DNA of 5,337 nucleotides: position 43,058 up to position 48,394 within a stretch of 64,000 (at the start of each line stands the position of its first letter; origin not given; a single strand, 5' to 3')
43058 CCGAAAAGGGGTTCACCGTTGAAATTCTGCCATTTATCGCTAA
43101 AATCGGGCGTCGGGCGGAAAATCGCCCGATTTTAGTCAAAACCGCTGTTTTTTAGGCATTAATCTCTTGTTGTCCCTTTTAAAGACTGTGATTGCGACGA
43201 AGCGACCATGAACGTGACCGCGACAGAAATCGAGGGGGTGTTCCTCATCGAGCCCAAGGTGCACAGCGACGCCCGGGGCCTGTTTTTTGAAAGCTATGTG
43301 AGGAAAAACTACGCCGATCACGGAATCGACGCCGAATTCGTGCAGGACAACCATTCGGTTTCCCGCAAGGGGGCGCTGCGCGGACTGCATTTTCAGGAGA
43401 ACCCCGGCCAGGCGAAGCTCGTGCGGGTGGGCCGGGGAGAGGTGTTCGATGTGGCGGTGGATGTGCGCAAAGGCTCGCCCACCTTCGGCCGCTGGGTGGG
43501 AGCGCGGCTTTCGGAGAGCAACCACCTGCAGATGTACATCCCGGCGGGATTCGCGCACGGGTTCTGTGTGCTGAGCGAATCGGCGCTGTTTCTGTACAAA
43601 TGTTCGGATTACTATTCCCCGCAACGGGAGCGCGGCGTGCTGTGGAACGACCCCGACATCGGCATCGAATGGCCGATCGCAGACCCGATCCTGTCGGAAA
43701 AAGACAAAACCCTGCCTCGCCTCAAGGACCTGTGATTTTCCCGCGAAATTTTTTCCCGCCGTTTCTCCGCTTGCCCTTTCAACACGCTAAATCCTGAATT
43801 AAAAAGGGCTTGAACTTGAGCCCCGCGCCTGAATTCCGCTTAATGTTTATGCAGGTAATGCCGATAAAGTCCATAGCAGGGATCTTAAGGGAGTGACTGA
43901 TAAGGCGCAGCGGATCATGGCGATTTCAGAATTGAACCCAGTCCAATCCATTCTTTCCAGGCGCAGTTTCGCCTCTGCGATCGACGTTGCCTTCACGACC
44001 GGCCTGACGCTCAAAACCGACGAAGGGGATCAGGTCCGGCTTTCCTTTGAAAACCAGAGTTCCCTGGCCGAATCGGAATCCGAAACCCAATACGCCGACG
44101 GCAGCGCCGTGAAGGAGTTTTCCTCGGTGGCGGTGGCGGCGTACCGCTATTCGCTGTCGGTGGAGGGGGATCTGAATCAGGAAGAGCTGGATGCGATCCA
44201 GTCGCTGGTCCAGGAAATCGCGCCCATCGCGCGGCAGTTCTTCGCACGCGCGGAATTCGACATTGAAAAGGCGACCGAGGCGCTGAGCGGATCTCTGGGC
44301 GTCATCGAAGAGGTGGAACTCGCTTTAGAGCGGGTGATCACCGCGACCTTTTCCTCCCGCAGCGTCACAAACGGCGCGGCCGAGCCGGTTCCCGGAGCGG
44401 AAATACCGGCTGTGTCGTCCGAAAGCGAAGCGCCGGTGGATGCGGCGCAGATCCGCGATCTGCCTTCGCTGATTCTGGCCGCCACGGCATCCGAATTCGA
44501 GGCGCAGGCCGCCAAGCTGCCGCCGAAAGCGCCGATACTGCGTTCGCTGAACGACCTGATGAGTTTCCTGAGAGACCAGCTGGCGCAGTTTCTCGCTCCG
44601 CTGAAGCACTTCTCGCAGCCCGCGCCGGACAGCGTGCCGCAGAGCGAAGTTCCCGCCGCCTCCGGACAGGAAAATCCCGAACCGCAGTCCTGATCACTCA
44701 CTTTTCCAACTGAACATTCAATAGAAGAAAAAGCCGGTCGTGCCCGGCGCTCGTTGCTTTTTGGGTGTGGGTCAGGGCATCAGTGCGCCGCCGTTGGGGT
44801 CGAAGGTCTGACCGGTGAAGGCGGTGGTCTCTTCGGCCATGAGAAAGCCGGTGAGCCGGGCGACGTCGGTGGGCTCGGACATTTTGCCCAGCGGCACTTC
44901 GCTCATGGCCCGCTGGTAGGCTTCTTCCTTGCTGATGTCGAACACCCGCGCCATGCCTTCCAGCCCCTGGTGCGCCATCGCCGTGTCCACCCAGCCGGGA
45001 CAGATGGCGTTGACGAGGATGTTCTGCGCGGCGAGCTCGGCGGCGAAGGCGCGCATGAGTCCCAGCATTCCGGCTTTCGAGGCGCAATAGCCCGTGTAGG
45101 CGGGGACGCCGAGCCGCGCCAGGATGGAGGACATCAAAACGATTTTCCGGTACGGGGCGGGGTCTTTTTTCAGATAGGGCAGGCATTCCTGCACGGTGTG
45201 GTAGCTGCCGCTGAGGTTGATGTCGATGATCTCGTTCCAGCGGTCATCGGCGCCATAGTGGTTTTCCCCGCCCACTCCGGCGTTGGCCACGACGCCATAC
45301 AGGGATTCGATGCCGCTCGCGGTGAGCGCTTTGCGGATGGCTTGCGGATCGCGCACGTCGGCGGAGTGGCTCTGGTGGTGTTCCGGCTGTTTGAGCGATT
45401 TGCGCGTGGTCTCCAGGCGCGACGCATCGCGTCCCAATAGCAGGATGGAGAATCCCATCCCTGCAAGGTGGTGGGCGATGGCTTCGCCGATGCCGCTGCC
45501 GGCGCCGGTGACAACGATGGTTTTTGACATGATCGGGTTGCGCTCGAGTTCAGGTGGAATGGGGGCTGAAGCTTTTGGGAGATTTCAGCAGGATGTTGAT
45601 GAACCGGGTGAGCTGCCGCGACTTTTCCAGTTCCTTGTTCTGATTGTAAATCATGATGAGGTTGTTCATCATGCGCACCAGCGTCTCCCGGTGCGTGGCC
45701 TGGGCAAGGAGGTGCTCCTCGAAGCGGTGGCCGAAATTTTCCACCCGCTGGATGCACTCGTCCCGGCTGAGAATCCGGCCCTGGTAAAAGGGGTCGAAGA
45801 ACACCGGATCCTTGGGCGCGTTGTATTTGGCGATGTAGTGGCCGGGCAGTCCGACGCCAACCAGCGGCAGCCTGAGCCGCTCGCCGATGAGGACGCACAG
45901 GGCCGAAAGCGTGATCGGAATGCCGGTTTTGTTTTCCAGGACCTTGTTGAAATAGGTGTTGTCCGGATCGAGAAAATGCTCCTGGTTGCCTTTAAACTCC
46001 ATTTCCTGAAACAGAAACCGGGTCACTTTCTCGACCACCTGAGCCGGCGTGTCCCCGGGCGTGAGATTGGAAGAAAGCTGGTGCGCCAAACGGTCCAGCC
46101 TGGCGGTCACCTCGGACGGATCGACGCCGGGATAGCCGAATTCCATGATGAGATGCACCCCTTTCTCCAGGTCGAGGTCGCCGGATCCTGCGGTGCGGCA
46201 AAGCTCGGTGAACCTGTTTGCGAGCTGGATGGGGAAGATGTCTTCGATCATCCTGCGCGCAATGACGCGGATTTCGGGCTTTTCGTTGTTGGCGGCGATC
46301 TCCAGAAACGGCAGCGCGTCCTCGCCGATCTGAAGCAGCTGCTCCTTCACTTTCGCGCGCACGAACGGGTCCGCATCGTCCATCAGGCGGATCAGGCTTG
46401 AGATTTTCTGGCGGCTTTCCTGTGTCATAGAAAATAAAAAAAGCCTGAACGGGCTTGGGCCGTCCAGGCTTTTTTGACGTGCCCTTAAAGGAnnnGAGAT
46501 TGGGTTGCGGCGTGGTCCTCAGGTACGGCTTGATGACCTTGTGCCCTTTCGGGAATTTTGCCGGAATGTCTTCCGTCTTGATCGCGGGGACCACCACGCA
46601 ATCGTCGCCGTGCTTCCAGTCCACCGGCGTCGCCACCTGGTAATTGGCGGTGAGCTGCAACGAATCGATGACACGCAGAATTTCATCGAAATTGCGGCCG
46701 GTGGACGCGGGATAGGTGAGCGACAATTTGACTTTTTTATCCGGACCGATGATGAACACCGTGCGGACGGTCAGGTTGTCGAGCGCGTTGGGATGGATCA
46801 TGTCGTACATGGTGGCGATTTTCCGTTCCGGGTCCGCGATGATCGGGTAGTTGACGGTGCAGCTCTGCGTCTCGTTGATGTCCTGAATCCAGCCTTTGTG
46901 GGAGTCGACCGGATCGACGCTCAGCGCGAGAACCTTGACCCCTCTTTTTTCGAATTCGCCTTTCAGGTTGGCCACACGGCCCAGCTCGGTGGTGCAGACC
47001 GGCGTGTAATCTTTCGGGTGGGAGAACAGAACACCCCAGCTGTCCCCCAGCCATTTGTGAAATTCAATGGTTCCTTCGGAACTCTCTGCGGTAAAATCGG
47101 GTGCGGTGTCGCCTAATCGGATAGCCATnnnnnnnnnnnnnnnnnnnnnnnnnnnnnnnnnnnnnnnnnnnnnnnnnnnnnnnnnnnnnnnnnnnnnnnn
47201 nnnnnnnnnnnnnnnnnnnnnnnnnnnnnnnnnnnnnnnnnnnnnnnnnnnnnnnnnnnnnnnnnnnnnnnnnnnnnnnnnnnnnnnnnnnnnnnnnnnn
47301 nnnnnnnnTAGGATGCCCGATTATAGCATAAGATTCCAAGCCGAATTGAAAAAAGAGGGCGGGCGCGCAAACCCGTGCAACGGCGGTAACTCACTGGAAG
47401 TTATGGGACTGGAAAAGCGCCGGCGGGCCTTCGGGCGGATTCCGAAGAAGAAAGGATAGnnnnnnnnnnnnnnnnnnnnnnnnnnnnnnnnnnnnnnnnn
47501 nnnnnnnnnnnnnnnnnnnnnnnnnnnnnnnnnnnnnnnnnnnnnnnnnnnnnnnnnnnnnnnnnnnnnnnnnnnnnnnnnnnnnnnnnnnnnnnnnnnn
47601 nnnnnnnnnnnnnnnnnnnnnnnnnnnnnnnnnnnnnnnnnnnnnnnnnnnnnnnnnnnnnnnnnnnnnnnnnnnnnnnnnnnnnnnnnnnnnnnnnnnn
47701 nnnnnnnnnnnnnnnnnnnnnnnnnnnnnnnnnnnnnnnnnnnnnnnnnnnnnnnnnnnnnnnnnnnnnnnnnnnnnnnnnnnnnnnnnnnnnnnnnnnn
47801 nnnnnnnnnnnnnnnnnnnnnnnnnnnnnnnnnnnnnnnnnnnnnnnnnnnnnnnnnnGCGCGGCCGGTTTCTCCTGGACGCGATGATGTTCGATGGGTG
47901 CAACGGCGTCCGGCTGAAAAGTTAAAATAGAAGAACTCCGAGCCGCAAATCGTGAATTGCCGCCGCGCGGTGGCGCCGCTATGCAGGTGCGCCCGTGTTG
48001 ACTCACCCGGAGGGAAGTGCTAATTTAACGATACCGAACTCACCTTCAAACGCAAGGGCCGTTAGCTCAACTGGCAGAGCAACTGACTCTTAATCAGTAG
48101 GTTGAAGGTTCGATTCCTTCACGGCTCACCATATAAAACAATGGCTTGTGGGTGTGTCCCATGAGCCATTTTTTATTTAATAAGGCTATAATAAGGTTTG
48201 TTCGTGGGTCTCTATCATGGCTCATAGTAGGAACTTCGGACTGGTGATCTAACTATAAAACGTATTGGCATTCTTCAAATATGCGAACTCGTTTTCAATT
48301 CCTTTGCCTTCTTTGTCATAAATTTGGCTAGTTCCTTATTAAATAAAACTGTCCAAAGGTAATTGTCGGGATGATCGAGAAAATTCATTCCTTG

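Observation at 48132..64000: Compositionally distinct block starts at the 3' end of tRNA-Lys and runs off the window: a likely genomic island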

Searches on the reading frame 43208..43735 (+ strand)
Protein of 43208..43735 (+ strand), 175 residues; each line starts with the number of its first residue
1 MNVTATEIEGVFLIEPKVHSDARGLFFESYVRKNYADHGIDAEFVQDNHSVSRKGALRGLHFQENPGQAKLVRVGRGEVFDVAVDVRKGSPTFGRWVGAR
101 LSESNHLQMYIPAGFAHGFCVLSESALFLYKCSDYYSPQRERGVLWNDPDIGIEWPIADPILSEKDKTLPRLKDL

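Call 15: search_protein_families(library=pfam, proteins=[window:43208-43735:+], max_evalue=0.00001)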
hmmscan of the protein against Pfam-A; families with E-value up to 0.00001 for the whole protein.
window:43208-43735:+ (175 aa): 1 family
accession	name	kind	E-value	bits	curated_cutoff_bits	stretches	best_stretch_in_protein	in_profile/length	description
PF00908.23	dTDP_sugar_isom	-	3.5e-75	251.8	27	1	6-174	2-168/168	dTDP-4-dehydrorhamnose 3,5-epimerase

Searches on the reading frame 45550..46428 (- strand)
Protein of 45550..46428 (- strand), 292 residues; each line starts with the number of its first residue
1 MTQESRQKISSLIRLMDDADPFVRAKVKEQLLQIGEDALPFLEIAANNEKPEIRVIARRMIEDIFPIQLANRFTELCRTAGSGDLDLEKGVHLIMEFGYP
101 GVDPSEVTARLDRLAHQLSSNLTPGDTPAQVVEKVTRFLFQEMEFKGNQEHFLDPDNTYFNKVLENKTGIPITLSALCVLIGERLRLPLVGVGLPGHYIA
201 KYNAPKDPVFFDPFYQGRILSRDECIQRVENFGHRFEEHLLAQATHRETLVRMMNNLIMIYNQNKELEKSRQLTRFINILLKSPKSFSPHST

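Call 7: search_protein_families(library=pfam, proteins=[window:45550-46428:-], max_evalue=0.01)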
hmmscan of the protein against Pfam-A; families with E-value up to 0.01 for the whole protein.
window:45550-46428:- (292 aa): 3 families
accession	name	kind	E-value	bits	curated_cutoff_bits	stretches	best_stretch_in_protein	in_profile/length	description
PF13369.12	Transglut_core2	-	4.4e-42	143.6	23.5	1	106-255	2-155/155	Transglutaminase-like superfamily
PF13646.12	HEAT_2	-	0.0011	19.6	27.7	1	6-54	30-80/88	HEAT repeats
PF23175.1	bHLH_STRA8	-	0.002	18.6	25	0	230-263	10-44/80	Stimulated by retinoic acid gene 8 protein bHLH domain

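Call 13: find_related_loci(query=window:45550-46428:-, collection=genome_contigs, flank=10000)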
Query window:45550-46428:- (292 aa) in genome_contigs; peptide patterns used: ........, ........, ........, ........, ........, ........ (x = any residue, [..] = any of these).
197 stretches matched a pattern; 1 encode a relative of the query (tblastn E <= 1e-3); 1 distinct loci.
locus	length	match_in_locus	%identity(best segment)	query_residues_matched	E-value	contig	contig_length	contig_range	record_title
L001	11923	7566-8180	30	85-286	1e-34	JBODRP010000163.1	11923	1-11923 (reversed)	MAG: Trichormus sp. isolate M6_bin.1_H NODE_165_length_11923_cov_47.539350, whole genome shotgun sequence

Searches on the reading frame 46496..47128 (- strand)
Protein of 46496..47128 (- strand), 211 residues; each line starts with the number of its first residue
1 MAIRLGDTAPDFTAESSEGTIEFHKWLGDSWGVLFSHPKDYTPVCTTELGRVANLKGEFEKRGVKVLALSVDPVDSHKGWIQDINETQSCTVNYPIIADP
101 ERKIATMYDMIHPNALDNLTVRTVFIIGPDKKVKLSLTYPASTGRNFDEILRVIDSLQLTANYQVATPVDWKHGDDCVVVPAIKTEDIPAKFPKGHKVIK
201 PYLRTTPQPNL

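Call 18: find_homologous_proteins(query=window:46496-47128:-)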
Query seq(211 aa) (211 aa): 8000 proteins with E <= 0.001 among 8000 candidates; the best 120 are listed.
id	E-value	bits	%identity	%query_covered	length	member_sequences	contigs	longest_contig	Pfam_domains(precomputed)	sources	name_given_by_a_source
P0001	3.0e-141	486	100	100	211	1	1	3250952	PF10417.15,PF08534.17,PF00578.28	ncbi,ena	-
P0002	5.3e-137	472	97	100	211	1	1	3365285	PF10417.15,PF08534.17,PF00578.28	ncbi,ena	-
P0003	2.6e-136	470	96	100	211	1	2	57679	PF10417.15,PF08534.17,PF00578.28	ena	-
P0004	3.4e-135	466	95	100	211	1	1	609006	PF10417.15,PF08534.17,PF00578.28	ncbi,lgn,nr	ncbi:MAG: peroxidase [Nitrospinaceae bacterium]|nr:MAG: peroxidase [Nitrospinaceae bacterium]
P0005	1.5e-133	461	94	100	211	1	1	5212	PF10417.15,PF08534.17,PF00578.28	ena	-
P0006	2.0e-133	460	94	100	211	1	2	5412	PF10417.15,PF08534.17,PF00578.28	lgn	-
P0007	2.8e-133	460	93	100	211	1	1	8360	PF10417.15,PF08534.17,PF00578.28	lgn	-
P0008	3.7e-133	460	93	100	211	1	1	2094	PF10417.15,PF08534.17,PF00578.28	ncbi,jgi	-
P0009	6.9e-133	459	93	100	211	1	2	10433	PF10417.15,PF08534.17,PF00578.28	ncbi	ncbi:MAG: peroxiredoxin [Nitrospinaceae bacterium]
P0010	1.0e-132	458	93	100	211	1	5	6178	PF10417.15,PF08534.17,PF00578.28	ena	-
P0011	1.4e-132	458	93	100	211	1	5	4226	PF10417.15,PF08534.17,PF00578.28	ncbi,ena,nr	ncbi:MAG: peroxiredoxin [Nitrospinota bacterium]|nr:peroxiredoxin [Nitrospinota bacterium]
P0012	1.7e-132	457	93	100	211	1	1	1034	PF10417.15,PF08534.17,PF00578.28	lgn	-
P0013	1.8e-132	457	94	100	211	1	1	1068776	PF10417.15,PF08534.17,PF00578.28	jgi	jgi:alkyl hydroperoxide reductase subunit AhpC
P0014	2.0e-132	457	93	100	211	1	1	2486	PF10417.15,PF08534.17,PF00578.28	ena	-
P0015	5.0e-132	456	93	100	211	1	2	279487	PF10417.15,PF08534.17,PF00578.28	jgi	jgi:thioredoxin-dependent peroxiredoxin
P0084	1.8e-128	444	91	100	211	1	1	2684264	PF10417.15,PF08534.17,PF00578.28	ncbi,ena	-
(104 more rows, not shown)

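Call 19: find_encoding_contigs(protein=P0001, flank=10000, max_places=4)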
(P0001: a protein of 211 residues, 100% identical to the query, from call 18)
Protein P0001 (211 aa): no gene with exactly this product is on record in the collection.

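Call 20: find_encoding_contigs(protein=P0002, flank=10000, max_places=4)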
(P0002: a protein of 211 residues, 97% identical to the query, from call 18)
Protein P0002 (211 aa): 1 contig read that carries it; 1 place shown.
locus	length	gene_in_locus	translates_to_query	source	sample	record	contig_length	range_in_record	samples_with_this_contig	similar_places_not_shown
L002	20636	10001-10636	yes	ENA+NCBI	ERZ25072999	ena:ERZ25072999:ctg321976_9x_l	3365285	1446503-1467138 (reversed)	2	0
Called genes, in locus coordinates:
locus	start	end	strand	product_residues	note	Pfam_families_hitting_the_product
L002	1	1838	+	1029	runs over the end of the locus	PF04879:Molybdop_Fe4S4 (weak), PF00384:Molybdopterin, PF01568:Molydop_binding (weak)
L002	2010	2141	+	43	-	-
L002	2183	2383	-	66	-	PF11127:YgaP-like_TM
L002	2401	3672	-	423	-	-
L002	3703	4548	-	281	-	PF07044:DUF1329 (faint), PF17131:TP_0789-like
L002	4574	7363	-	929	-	PF03176:MMPL, PF02460:Patched, PF12349:Sterol-sensing, PF03176:MMPL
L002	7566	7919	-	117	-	-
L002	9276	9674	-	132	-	-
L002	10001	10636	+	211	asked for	PF00578:AhpC-TSA, PF08534:Redoxin, PF10417:1-cysPrx_C (weak)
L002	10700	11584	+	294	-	PF13369:Transglut_core2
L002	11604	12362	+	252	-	PF00106:adh_short, PF08659:KR, PF13561:adh_short_C2, PF23441:SDR (weak)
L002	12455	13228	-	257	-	-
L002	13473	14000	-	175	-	PF00908:dTDP_sugar_isom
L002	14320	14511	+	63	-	-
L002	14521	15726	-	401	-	PF04932:Wzy_C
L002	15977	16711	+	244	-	PF00977:His_biosynth, PF01207:Dus (faint)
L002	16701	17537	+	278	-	PF00977:His_biosynth, PF02581:TMP-TENI (faint), PF03060:NMO (faint)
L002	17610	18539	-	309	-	PF02016:Peptidase_S66, PF17676:Peptidase_S66C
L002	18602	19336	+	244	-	PF02348:CTP_transf_3, PF12804:NTP_transf_3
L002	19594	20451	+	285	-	PF00669:Flagellin_N, PF00700:Flagellin_C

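Call 24: list_cluster_members(proteins=[P0001, P0002, P0003, P0004, P0013, P0084])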
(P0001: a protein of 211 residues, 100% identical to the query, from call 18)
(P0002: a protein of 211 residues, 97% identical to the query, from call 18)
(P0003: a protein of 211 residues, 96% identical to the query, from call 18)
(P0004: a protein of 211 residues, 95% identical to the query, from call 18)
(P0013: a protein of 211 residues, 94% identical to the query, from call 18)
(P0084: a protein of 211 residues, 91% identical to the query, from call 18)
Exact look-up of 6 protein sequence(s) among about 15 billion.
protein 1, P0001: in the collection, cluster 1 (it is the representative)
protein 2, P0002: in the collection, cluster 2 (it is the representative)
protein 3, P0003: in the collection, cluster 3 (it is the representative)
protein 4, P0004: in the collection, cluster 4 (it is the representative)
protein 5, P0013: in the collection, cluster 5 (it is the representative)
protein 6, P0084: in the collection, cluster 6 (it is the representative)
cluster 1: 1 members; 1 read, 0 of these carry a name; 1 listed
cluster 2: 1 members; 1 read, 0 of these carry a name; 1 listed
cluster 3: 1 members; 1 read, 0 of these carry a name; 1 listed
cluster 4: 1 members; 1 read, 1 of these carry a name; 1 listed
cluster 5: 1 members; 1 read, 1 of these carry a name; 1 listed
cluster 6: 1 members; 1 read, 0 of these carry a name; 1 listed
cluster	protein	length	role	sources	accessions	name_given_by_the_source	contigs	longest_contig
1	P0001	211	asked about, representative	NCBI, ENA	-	-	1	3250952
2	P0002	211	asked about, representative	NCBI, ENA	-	-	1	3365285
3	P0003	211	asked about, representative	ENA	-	-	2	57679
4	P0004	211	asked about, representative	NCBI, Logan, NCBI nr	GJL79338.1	MAG: peroxidase [Nitrospinaceae bacterium]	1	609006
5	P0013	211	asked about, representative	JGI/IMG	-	alkyl hydroperoxide reductase subunit AhpC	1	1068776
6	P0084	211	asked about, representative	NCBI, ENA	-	-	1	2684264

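Call 26: find_encoding_contigs(protein=P0004, flank=10000, max_places=2)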
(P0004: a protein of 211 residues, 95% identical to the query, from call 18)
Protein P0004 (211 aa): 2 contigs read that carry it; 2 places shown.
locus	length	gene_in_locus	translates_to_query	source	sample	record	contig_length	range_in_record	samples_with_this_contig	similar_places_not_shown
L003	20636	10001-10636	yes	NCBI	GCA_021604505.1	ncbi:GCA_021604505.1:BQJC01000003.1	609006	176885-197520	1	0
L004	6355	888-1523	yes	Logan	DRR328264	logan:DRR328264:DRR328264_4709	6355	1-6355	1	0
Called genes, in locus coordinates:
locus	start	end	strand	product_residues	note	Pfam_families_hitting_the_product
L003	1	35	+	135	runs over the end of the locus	-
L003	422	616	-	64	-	-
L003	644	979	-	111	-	-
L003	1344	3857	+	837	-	PF00115:COX1, PF02433:FixO, PF00034:Cytochrom_C, PF13442:Cytochrome_CBB3, PF00034:Cytochrom_C, PF13442:Cytochrome_CBB3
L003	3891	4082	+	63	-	-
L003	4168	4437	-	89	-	PF09656:PGPGW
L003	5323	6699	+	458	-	PF00158:Sigma54_activat, PF14532:Sigma54_activ_2, PF25601:AAA_lid_14, PF02954:HTH_8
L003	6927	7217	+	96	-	-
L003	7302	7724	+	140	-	PF00210:Ferritin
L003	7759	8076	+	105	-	-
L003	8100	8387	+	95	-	-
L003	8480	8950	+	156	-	-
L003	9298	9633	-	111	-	-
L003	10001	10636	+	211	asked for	PF00578:AhpC-TSA, PF08534:Redoxin, PF10417:1-cysPrx_C (weak)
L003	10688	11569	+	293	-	PF13369:Transglut_core2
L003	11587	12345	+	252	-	PF00106:adh_short, PF08659:KR, PF13561:adh_short_C2, PF23441:SDR (weak)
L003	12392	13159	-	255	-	-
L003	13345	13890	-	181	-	PF00908:dTDP_sugar_isom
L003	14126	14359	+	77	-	-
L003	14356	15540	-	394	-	PF04932:Wzy_C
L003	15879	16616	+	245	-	PF00977:His_biosynth, PF01207:Dus (faint)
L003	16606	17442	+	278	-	PF00977:His_biosynth, PF03060:NMO (faint)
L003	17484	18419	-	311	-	PF02016:Peptidase_S66, PF17676:Peptidase_S66C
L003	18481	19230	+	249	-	PF02348:CTP_transf_3, PF12804:NTP_transf_3 (weak)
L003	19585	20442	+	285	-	PF00669:Flagellin_N, PF00700:Flagellin_C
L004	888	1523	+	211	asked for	PF00578:AhpC-TSA, PF08534:Redoxin, PF10417:1-cysPrx_C (weak)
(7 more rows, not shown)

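Call 27: find_encoding_contigs(protein=P0013, flank=10000, max_places=2)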
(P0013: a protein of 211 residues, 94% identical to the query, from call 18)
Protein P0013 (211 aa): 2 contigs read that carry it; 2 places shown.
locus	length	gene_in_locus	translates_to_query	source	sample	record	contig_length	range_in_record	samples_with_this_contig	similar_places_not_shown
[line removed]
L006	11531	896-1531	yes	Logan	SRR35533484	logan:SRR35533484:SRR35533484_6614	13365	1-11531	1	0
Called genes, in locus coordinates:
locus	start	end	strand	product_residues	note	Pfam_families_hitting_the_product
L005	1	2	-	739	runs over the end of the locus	PF01935:DUF87 (faint)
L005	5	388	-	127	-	-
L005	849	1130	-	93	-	PF05930:Phage_AlpA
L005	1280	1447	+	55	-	-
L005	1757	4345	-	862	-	PF00270:DEAD, PF04851:ResIII, PF13307:Helicase_C_2 (weak)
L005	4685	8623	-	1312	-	PF05729:NACHT (weak)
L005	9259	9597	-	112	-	-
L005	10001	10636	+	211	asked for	PF00578:AhpC-TSA, PF08534:Redoxin, PF10417:1-cysPrx_C (weak)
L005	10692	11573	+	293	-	PF13369:Transglut_core2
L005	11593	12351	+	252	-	PF00106:adh_short, PF08659:KR, PF13561:adh_short_C2, PF08643:DUF1776 (weak), PF23441:SDR (weak)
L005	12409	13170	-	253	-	-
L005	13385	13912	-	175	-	PF00908:dTDP_sugar_isom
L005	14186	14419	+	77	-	-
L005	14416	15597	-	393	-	PF04932:Wzy_C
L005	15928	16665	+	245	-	PF00977:His_biosynth, PF01207:Dus (faint)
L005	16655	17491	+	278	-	PF00977:His_biosynth, PF03060:NMO (faint)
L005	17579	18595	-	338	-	PF03448:MgtE_N (faint), PF14842:FliG_N, PF14841:FliG_M, PF01706:FliG_C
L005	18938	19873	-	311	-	PF02016:Peptidase_S66, PF17676:Peptidase_S66C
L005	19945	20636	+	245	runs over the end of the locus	PF02348:CTP_transf_3, PF12804:NTP_transf_3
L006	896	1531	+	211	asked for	PF00578:AhpC-TSA, PF08534:Redoxin, PF10417:1-cysPrx_C (weak)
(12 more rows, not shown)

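Call 62: find_encoding_contigs(protein=P0003, flank=10000, max_places=2)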
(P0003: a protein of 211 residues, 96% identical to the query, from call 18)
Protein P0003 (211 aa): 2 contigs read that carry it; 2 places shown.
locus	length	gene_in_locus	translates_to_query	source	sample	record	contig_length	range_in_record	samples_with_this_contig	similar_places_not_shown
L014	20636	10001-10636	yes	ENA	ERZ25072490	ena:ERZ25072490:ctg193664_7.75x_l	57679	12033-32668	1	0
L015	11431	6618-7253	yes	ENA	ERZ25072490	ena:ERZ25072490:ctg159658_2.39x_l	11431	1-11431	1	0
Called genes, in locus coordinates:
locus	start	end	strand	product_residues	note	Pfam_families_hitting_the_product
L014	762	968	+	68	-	-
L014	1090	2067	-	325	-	PF13814:Replic_Relax (weak)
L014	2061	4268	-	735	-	-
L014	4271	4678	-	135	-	-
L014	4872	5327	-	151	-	-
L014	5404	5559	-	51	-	PF05930:Phage_AlpA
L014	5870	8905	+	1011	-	PF02811:PHP, PF07733:DNA_pol3_alpha, PF17657:DNA_pol3_finger, PF14579:HHH_6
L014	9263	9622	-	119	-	-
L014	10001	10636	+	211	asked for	PF00578:AhpC-TSA, PF08534:Redoxin, PF10417:1-cysPrx_C (weak)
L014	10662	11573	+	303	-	PF13369:Transglut_core2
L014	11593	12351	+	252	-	PF00106:adh_short, PF01370:Epimerase (weak), PF08659:KR, PF13561:adh_short_C2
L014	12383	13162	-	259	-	-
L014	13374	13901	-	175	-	PF00908:dTDP_sugar_isom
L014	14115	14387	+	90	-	-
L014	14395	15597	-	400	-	PF04932:Wzy_C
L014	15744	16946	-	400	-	PF04932:Wzy_C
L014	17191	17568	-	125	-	PF10861:DUF2784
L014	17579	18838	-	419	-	PF00155:Aminotran_1_2 (weak), PF01041:DegT_DnrJ_EryC1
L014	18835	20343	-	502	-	PF01266:DAO, PF13450:NAD_binding_8, PF01266:DAO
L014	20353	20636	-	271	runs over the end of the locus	PF24096:DUF7379 (faint), PF12146:Hydrolase_4 (faint), PF00561:Abhydrolase_1, PF02089:Palm_thioest (weak)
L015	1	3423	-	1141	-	?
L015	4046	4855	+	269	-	-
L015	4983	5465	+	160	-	-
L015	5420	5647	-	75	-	-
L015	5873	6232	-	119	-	-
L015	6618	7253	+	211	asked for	PF00578:AhpC-TSA, PF08534:Redoxin, PF10417:1-cysPrx_C (weak)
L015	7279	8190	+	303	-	PF13369:Transglut_core2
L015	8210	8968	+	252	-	PF00106:adh_short, PF01370:Epimerase (weak), PF08659:KR, PF13561:adh_short_C2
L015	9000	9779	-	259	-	-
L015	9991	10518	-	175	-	PF00908:dTDP_sugar_isom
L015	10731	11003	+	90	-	-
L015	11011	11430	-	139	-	?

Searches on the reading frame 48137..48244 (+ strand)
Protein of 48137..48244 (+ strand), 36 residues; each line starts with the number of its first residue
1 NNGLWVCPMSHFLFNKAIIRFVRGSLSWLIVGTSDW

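Call 59: search_protein_families(library=pfam, proteins=[window:48137-48244:+], max_evalue=1)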
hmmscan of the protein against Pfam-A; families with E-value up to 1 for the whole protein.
seq(36 aa): 0 families
